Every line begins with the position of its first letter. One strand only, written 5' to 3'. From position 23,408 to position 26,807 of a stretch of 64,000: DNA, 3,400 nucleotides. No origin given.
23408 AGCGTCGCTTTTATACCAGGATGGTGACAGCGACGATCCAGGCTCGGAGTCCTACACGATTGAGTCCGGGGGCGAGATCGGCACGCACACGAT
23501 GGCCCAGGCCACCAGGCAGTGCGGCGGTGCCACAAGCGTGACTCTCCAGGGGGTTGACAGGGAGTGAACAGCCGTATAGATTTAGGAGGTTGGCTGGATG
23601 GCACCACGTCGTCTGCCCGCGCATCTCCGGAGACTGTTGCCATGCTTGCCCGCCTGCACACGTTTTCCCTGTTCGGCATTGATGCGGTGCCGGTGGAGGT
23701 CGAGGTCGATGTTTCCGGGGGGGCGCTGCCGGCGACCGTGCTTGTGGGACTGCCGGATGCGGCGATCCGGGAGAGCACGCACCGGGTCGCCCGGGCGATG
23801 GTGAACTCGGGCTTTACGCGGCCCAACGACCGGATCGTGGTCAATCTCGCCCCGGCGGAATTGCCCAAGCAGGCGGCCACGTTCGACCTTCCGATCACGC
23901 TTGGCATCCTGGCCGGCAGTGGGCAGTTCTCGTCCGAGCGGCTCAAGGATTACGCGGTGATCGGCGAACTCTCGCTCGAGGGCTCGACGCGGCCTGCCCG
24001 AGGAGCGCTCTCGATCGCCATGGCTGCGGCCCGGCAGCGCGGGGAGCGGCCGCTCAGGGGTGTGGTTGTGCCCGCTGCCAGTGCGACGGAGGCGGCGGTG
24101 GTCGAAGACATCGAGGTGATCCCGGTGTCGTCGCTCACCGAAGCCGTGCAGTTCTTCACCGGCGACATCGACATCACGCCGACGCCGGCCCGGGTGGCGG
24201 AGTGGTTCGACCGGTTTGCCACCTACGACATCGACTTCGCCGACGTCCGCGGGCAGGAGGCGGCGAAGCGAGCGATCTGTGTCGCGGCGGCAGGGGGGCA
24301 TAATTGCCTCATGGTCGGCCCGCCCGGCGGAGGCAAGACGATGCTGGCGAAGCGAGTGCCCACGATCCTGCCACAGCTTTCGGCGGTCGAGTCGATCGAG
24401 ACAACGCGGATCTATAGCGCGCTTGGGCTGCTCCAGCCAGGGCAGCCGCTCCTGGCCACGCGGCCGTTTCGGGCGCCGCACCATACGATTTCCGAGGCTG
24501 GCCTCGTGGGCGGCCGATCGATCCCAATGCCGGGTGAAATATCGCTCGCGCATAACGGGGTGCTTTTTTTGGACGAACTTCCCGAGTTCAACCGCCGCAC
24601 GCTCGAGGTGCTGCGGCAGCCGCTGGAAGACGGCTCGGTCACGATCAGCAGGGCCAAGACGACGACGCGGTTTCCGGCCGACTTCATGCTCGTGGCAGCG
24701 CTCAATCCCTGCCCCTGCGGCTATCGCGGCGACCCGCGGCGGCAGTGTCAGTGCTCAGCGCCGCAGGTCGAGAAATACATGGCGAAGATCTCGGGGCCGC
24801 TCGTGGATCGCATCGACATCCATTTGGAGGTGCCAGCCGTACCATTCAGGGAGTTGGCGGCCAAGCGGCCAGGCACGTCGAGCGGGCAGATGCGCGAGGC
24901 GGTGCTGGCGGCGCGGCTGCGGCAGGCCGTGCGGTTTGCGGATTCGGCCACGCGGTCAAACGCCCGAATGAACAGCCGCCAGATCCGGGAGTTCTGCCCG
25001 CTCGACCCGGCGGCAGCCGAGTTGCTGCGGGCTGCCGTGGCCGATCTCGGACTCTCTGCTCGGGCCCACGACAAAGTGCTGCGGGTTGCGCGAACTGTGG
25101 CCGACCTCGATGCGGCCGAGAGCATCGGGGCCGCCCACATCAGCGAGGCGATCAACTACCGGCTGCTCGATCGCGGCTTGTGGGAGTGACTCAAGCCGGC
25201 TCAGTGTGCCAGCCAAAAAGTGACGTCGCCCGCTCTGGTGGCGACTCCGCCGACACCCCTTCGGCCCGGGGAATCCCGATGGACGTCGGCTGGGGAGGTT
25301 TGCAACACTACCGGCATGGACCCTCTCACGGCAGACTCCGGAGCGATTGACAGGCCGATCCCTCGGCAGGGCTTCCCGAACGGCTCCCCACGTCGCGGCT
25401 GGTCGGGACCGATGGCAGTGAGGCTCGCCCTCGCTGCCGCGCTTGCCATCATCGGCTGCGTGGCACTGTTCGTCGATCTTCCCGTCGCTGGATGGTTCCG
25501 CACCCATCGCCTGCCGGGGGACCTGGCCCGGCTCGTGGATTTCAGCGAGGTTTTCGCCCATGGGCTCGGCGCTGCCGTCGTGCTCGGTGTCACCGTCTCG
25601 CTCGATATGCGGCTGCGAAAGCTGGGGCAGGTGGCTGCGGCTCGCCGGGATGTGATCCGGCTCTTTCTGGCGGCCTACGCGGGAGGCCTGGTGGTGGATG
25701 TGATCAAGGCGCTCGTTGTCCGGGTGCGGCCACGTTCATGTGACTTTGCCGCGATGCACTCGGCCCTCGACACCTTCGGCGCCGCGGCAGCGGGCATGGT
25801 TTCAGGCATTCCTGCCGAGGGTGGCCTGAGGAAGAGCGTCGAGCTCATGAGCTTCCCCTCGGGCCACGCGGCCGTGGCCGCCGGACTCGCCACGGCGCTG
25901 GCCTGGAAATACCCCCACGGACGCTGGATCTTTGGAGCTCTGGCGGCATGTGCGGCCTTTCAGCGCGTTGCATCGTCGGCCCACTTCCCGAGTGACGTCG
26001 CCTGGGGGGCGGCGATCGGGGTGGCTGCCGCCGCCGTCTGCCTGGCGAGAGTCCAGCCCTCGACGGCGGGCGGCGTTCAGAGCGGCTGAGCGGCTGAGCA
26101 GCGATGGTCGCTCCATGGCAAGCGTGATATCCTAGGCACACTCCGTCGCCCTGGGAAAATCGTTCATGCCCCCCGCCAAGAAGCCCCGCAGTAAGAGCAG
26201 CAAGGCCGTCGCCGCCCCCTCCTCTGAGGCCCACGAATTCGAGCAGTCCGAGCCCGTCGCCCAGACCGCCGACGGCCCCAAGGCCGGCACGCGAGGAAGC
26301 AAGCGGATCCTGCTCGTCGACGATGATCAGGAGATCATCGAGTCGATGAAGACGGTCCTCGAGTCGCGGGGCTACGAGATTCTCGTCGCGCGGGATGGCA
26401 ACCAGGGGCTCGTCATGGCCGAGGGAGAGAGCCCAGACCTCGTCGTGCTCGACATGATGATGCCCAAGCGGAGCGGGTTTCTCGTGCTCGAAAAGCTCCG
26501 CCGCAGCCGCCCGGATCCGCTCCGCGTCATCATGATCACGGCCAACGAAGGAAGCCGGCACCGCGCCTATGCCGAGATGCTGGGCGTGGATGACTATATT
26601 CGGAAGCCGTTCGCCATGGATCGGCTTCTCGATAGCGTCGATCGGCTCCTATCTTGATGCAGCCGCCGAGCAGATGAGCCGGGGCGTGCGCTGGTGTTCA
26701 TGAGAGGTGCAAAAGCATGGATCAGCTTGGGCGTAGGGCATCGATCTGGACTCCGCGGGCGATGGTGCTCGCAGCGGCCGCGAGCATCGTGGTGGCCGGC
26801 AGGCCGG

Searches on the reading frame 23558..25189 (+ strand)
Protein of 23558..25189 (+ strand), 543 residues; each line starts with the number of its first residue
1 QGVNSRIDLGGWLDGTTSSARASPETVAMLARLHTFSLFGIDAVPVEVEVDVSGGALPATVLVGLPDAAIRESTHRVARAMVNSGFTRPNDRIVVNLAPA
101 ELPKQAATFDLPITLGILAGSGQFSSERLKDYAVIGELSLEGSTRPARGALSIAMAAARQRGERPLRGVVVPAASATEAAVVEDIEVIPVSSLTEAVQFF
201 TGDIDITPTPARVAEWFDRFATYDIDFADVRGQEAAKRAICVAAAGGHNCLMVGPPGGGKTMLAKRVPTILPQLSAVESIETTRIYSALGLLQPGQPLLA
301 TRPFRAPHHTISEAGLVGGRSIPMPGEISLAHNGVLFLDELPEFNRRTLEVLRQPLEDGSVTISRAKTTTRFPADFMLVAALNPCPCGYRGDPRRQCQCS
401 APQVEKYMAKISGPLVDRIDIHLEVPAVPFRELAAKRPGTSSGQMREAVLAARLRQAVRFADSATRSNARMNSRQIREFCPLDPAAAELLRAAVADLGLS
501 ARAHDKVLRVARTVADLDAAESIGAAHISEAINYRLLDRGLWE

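Call 24: search_protein_families(library=pfam, proteins=[window:23558-25189:+], max_evalue=0.001)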
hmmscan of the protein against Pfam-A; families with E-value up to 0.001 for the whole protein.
window:23558-25189:+ (543 aa): 7 families
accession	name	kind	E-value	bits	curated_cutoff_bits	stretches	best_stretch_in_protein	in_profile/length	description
PF01078.27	Mg_chelatase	-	1.6e-93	312.3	20.3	1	226-431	1-205/207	Magnesium chelatase, subunit ChlI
PF13541.12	ChlI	-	5.4e-36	123.6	27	1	48-173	1-119/121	Subunit ChlI of Mg-chelatase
PF13335.12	Mg_chelatase_C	-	1.5e-29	102.9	26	1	440-535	2-94/94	Magnesium chelatase, subunit ChlI C-terminal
PF07728.20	AAA_5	-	1.6e-08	35.1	22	1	250-386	2-125/139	AAA domain (dynein-related subfamily)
PF00493.29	MCM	-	1.2e-07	31.6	23.3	1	325-389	114-178/224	MCM P-loop domain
PF05496.18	RuvB_N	-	0.0002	21.6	27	0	329-364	81-116/159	Holliday junction DNA helicase RuvB P-loop domain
PF00158.32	Sigma54_activat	-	0.00021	21.5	20.2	0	325-383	86-142/168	Sigma-54 interaction domain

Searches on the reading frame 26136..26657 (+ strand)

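Call 60: search_protein_families(library=pfam, proteins=[window:26136-26657:+], max_evalue=0.0001)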
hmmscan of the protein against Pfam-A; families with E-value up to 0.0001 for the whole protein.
window:26136-26657:+ (173 aa): 1 family
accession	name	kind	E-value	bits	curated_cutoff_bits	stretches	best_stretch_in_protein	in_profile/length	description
PF00072.30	Response_reg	-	1.2e-27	96.7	30.2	1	58-168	1-110/111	Response regulator receiver domain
